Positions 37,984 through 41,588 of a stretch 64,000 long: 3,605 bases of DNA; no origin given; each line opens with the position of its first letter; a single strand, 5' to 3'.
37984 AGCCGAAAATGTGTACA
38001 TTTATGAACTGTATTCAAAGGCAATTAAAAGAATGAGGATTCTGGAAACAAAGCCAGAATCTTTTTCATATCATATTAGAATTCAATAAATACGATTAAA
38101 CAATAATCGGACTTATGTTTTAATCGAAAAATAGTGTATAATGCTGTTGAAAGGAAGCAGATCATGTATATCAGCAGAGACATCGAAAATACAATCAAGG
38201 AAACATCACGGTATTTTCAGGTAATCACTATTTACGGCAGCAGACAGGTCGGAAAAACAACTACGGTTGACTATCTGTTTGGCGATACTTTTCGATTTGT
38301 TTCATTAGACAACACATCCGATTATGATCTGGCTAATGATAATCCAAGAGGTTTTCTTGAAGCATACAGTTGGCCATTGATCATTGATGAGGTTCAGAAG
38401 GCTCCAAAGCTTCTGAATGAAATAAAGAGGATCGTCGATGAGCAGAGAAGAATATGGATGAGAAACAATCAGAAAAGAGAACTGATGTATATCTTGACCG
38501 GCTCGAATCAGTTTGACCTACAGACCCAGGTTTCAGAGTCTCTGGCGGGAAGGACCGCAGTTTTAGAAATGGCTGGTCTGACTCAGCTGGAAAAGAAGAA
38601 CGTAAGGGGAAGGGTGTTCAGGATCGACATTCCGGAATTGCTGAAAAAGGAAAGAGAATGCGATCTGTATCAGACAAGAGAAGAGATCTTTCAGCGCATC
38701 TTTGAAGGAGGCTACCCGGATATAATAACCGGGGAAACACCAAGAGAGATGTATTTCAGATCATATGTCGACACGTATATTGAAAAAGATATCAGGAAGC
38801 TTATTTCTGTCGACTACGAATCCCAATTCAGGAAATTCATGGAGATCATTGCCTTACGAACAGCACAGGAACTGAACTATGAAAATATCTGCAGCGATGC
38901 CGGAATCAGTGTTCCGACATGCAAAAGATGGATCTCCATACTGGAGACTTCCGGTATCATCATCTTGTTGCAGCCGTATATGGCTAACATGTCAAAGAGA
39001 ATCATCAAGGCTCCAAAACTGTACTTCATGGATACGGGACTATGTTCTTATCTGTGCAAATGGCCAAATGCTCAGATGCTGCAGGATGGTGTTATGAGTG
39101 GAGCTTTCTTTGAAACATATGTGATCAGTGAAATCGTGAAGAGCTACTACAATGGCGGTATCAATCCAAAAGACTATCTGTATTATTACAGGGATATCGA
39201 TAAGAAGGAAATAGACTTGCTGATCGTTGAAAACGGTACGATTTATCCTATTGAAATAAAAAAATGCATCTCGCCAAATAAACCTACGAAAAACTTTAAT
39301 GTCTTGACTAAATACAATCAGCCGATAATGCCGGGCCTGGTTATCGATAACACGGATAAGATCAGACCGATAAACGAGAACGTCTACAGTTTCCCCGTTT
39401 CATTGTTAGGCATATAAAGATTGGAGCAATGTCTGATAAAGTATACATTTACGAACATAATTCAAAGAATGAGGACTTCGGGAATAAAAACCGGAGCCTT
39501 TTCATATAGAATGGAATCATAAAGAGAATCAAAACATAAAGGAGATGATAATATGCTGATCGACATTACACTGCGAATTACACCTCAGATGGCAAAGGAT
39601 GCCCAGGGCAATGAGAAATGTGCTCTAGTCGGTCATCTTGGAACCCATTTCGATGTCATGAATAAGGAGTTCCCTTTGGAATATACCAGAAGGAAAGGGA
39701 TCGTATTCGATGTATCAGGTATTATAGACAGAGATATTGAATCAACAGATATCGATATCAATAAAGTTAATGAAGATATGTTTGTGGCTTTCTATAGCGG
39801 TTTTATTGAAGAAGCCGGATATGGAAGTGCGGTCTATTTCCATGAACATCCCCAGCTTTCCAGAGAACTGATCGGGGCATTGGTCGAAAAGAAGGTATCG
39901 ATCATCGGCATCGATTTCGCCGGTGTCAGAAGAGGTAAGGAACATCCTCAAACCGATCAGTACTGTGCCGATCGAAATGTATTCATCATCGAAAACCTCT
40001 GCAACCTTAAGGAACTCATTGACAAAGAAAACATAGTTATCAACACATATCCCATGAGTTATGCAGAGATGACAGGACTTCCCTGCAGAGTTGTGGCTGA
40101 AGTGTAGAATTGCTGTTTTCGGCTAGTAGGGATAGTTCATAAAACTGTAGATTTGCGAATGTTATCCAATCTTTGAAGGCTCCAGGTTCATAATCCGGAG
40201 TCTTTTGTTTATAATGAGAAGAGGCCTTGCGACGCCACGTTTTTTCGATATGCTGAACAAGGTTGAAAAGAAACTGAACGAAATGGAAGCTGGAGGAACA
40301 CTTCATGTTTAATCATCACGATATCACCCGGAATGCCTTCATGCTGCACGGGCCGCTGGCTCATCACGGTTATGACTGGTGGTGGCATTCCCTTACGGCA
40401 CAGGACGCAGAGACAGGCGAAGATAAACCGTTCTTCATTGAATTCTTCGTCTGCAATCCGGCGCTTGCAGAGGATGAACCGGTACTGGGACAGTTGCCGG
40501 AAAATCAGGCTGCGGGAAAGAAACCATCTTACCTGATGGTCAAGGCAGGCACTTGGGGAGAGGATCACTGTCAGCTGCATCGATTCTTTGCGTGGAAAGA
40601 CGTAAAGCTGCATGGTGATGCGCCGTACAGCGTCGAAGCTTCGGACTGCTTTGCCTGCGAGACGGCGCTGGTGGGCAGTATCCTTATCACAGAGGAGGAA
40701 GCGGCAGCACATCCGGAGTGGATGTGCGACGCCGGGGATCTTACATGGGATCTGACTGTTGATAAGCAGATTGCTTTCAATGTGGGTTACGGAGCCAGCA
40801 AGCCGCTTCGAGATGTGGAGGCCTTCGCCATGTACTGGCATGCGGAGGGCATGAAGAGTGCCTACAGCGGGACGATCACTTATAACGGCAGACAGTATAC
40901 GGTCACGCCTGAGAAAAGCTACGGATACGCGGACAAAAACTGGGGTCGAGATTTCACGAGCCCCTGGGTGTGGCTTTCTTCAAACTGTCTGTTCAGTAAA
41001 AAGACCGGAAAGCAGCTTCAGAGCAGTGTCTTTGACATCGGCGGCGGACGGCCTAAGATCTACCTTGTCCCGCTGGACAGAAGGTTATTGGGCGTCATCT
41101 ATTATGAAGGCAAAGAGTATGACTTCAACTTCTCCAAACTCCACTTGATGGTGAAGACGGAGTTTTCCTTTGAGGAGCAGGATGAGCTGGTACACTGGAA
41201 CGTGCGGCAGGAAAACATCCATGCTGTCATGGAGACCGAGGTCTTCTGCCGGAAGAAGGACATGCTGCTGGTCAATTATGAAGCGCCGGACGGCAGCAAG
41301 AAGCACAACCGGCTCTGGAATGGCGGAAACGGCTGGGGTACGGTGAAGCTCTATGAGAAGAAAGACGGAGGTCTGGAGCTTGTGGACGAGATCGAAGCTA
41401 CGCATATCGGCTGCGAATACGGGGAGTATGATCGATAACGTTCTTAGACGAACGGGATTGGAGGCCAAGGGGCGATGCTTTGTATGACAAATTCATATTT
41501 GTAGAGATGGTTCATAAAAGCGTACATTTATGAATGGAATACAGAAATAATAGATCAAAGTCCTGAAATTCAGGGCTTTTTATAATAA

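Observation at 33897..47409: Cassette-like accessory array between gap and pepF, punctuated by one conserved 80-110 bp intergenic unit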

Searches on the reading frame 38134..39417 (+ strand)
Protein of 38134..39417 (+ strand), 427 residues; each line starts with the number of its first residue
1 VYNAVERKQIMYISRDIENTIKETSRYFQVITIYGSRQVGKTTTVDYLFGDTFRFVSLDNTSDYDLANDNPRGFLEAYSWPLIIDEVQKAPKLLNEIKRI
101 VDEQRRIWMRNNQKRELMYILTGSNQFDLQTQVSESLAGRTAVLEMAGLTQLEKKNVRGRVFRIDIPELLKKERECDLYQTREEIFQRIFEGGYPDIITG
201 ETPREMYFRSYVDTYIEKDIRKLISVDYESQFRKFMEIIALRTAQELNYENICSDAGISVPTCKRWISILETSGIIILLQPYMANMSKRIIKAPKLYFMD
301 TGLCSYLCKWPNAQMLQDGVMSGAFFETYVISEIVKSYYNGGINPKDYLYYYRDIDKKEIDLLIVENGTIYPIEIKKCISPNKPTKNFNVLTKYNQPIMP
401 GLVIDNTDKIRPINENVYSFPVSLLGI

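Call 67: search_protein_families(library=ncbifam, proteins=[window:38134-39417:+], max_evalue=0.001)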
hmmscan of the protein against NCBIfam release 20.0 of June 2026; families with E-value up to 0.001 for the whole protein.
window:38134-39417:+ (427 aa): 1 family
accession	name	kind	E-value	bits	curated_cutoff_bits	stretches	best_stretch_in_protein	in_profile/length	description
TIGR01618.1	phage_P_loop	hypoth_equivalog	0.00039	20.1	138.75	0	21-63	8-46/220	phage nucleotide-binding protein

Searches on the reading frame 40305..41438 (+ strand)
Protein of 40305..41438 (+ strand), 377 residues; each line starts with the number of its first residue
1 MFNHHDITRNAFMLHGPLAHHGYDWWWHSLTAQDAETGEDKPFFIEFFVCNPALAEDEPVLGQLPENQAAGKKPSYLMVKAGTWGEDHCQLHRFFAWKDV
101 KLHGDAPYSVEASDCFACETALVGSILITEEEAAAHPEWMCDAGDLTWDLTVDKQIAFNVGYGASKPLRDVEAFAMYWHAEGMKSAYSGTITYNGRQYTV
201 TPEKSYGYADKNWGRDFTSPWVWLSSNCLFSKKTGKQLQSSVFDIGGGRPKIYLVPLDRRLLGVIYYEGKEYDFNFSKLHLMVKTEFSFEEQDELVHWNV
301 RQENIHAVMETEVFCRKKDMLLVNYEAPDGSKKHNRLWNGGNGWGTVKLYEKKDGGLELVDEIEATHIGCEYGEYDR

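Call 39: find_homologous_proteins(query=window:40305-41438:+, max_evalue=1e-30)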
Query window:40305-41438:+ (377 aa): 3831 proteins with E <= 1e-30 among 5753 candidates; the best 120 are listed.
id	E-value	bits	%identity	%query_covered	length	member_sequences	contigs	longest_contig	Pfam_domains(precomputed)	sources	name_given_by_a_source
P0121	6.1e-235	798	87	99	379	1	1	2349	PF14249.13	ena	-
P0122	6.7e-235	798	86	100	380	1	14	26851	PF14249.13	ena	-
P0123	2.3e-234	796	85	100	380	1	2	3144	PF14249.13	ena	-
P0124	2.3e-234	796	87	99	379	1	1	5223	PF14249.13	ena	-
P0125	2.4e-234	796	85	100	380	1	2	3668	PF14249.13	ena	-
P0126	2.5e-234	796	86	100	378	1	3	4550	PF14249.13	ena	-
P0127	7.3e-234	794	85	100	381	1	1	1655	PF14249.13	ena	-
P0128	7.6e-233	791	87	99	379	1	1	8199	PF14249.13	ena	-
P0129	3.9e-232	789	85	100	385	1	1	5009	PF14249.13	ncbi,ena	-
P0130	7.0e-232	788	85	100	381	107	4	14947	PF14249.13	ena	-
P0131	7.3e-232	788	85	100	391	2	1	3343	PF14249.13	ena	-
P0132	7.7e-232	788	85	100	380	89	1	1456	-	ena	-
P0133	1.3e-231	787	86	99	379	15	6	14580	PF14249.13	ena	-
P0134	6.3e-231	785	85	99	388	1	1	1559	PF14249.13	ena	-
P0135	7.7e-231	784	84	99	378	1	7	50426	PF14249.13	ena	-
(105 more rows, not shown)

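Call 40: find_encoding_contigs(protein=P0122, flank=4000, max_places=8)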
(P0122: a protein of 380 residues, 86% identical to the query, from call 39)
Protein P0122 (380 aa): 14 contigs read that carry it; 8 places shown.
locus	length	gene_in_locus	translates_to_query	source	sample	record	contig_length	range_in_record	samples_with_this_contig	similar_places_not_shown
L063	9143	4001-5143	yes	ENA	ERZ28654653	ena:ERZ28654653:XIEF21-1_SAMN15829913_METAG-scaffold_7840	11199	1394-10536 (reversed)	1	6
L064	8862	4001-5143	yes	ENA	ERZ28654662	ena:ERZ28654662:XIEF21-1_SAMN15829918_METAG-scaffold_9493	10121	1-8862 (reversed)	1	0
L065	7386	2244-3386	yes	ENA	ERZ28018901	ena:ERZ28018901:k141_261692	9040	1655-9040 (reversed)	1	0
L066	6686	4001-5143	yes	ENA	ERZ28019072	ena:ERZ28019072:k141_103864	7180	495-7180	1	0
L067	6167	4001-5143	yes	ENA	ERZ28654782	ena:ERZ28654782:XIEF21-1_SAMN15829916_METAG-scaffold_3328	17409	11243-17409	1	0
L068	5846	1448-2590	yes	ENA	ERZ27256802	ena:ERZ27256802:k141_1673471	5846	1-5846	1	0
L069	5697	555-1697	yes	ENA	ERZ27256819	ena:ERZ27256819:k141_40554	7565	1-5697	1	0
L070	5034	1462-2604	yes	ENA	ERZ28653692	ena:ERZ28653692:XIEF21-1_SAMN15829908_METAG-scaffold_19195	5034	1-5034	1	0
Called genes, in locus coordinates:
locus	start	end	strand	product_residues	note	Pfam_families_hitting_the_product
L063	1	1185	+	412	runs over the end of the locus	PF04326:SLFN_AlbA_2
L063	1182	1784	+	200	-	PF03352:Adenine_glyco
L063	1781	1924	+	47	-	-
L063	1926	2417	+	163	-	PF00881:Nitroreductase, PF14512:TM1586_NiRdase (faint), PF00881:Nitroreductase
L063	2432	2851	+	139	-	PF09719:C_GCAxxG_C_C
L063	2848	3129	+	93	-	PF04456:DUF503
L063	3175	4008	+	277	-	PF01734:Patatin, PF19890:DUF6363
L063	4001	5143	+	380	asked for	PF14249:Tocopherol_cycl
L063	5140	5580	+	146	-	PF04463:2-thiour_desulf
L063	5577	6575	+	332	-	PF13310:Virulence_RhuM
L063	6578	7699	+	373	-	PF00248:Aldo_ket_red, PF17179:Fer4_22 (faint), PF13237:Fer4_10 (faint), PF14697:Fer4_21 (faint), PF12838:Fer4_7 (weak), PF13183:Fer4_8, PF13187:Fer4_9, PF13534:Fer4_17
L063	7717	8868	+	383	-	PF00248:Aldo_ket_red, PF13183:Fer4_8 (weak), PF13187:Fer4_9 (faint)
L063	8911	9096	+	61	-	PF13783:DUF4177 (weak)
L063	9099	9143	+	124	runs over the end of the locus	PF01042:Ribonuc_L-PSP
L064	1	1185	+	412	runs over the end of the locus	PF04326:SLFN_AlbA_2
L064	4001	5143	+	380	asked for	PF14249:Tocopherol_cycl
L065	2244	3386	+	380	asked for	PF14249:Tocopherol_cycl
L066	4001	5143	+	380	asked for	PF14249:Tocopherol_cycl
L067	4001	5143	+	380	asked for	PF14249:Tocopherol_cycl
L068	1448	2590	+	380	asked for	PF14249:Tocopherol_cycl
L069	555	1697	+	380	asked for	PF14249:Tocopherol_cycl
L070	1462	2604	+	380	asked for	PF14249:Tocopherol_cycl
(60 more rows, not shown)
